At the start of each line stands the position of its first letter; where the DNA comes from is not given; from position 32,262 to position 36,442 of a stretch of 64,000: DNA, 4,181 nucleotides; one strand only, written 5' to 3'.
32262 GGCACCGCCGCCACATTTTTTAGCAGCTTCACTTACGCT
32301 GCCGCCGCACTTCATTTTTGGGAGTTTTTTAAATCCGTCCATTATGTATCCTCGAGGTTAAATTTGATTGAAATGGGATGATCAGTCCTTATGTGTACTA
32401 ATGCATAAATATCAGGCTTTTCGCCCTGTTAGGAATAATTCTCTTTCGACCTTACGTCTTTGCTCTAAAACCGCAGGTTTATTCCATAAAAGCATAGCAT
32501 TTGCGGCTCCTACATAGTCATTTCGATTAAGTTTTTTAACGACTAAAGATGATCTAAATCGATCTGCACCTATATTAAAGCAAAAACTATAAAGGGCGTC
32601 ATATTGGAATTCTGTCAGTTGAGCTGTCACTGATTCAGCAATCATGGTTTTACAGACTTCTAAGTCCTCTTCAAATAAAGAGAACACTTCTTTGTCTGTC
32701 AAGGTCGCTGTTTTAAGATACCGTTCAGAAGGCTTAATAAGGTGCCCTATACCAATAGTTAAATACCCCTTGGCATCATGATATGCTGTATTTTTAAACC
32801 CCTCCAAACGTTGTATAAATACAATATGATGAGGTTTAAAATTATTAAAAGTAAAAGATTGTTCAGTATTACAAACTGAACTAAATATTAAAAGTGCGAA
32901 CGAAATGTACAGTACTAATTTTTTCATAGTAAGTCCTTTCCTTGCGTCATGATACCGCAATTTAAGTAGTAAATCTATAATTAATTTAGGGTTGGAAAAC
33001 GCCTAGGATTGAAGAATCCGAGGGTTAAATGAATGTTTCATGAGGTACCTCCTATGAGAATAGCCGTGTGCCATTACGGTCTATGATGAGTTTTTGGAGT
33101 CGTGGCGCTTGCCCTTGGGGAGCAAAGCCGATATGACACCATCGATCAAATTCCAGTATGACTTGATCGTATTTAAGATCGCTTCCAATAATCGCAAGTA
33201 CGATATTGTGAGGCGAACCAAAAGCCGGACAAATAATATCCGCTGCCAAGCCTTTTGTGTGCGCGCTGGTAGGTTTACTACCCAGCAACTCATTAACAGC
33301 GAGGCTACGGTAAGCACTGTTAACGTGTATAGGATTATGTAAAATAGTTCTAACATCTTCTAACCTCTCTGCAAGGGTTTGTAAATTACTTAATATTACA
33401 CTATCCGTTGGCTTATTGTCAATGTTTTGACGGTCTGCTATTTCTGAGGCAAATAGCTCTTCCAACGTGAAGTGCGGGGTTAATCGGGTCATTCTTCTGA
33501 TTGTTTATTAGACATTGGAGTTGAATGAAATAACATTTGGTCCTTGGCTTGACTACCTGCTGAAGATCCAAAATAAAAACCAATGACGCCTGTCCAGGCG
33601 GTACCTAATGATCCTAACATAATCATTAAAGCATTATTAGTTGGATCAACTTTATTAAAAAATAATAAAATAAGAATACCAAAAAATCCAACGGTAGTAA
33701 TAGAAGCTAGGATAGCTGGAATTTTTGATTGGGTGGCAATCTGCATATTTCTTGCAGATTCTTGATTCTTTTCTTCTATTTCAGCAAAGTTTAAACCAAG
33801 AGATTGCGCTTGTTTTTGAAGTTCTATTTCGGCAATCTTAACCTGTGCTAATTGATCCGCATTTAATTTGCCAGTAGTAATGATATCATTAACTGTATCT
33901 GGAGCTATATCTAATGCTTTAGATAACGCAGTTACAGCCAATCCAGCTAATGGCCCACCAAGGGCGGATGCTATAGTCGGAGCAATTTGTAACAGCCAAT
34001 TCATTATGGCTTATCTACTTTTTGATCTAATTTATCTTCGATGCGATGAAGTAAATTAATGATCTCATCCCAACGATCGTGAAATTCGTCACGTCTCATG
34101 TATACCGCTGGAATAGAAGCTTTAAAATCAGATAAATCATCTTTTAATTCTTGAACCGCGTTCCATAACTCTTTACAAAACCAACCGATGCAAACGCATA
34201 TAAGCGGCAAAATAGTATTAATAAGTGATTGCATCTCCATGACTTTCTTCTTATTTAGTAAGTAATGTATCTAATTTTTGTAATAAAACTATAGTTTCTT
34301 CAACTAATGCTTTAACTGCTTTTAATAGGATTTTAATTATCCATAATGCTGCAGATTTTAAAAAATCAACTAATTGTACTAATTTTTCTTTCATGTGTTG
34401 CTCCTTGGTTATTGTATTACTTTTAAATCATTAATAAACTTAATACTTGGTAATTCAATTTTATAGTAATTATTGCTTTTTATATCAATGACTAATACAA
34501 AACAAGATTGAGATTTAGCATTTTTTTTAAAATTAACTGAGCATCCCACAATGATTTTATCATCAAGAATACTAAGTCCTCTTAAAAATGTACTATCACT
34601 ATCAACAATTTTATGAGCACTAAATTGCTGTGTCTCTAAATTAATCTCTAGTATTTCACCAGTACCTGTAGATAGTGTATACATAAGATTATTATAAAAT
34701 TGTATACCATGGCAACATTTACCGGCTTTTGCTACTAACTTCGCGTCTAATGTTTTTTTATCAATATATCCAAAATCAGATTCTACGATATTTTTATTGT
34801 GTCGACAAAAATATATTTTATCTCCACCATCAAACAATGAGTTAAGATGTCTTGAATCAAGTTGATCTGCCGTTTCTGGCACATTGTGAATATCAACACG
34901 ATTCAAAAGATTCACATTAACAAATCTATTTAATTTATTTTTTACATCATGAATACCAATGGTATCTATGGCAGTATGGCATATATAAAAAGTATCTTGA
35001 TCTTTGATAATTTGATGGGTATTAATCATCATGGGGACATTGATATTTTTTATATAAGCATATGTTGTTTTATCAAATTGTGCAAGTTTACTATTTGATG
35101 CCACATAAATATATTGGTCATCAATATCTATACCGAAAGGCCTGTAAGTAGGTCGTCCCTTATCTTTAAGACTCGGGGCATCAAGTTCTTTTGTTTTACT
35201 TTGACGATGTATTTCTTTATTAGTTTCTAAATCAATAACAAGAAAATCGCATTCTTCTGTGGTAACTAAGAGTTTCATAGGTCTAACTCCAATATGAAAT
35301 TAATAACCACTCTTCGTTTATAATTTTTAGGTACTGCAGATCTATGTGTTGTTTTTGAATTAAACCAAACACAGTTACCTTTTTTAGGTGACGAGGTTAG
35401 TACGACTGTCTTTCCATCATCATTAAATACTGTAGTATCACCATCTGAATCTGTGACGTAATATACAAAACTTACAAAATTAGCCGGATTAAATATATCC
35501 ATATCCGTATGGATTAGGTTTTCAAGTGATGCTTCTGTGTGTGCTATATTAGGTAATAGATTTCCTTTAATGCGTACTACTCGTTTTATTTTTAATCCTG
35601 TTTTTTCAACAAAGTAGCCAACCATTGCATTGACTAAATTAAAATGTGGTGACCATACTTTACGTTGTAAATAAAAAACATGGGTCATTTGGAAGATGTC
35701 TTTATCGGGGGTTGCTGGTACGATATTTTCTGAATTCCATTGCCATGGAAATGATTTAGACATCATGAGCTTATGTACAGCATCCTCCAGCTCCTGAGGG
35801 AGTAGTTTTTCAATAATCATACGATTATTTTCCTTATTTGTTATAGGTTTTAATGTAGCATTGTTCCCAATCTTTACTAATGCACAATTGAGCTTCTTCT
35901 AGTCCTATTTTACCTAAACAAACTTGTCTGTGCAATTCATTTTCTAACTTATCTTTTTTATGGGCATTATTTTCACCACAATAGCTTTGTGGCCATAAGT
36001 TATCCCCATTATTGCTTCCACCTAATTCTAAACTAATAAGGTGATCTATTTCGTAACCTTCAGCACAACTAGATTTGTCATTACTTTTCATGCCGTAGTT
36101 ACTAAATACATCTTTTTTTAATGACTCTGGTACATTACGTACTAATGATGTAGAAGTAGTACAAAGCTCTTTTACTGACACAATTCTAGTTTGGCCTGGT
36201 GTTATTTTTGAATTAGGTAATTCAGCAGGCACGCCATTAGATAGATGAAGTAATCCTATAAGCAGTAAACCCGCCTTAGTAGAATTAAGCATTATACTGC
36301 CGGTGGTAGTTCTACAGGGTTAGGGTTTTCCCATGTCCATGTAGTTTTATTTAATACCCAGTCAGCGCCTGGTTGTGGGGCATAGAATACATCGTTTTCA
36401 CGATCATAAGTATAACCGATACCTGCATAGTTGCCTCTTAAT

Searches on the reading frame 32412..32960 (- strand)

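Call 76: search_protein_families(library=pfam, proteins=[window:32412-32960:-], max_evalue=0.01)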
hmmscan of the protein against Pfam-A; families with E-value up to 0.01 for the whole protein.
window:32412-32960:- (182 aa): 1 family
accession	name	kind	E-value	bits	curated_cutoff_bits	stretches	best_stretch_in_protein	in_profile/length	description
PF00959.24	Phage_lysozyme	-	1.3e-28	100.3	22.3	1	51-170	2-123/125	Phage lysozyme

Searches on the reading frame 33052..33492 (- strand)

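Call 76: search_protein_families(library=pfam, proteins=[window:33052-33492:-], max_evalue=0.01)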
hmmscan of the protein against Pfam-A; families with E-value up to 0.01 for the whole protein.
window:33052-33492:- (146 aa): 1 family
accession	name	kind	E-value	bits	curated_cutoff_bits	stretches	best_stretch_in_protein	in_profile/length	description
PF08291.16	Peptidase_M15_3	-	2.4e-15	57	23.2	1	6-121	1-107/108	Peptidase M15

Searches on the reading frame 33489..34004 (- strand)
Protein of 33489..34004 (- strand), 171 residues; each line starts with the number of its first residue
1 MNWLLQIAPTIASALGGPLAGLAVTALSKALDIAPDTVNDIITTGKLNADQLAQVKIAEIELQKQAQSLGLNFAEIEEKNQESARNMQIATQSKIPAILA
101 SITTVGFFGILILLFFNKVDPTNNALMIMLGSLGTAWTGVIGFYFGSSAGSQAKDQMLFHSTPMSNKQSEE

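Call 76: search_protein_families(library=pfam, proteins=[window:33489-34004:-], max_evalue=0.01)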
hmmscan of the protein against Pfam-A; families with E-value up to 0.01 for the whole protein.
window:33489-34004:- (171 aa): 1 family
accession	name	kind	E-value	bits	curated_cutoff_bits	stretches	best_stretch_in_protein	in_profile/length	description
PF21787.3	TNP-like_RNaseH_N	-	0.0081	16.9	24.6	0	120-160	66-106/137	TNP-like, RNase H N-terminal domain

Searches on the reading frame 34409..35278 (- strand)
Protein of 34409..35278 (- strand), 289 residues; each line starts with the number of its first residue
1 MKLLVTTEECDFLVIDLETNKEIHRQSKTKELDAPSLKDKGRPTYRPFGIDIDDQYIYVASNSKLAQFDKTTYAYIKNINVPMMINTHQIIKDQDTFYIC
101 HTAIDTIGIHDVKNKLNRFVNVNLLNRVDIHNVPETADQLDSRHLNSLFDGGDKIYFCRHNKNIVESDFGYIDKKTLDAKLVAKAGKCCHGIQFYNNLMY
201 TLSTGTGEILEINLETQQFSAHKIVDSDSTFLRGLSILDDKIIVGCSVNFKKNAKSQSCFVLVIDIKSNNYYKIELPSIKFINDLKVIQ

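Call 41: search_protein_families(library=pfam, proteins=[window:34409-35278:-], max_evalue=0.001)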
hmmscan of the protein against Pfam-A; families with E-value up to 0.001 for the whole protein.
window:34409-35278:- (289 aa): 1 family
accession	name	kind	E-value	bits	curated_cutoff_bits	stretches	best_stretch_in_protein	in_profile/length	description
PF16261.11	DUF4915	-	2.7e-09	37.1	35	1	187-270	197-287/316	Domain of unknown function (DUF4915)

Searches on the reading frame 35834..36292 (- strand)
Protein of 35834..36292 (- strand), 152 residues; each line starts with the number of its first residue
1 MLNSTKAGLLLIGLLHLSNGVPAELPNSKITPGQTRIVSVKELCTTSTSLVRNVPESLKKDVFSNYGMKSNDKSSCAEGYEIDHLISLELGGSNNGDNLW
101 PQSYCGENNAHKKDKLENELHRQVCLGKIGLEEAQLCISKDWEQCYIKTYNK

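Call 76: search_protein_families(library=pfam, proteins=[window:35834-36292:-], max_evalue=0.01)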
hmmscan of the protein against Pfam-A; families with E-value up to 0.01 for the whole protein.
window:35834-36292:- (152 aa): 2 families
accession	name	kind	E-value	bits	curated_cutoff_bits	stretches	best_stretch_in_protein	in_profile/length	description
PF13930.12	Endonuclea_NS_2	-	0.00037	21.2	27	1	69-122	45-96/132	DNA/RNA non-specific endonuclease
PF14279.12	HNH_5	-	0.00043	20.6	27.5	1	78-123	11-54/56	HNH endonuclease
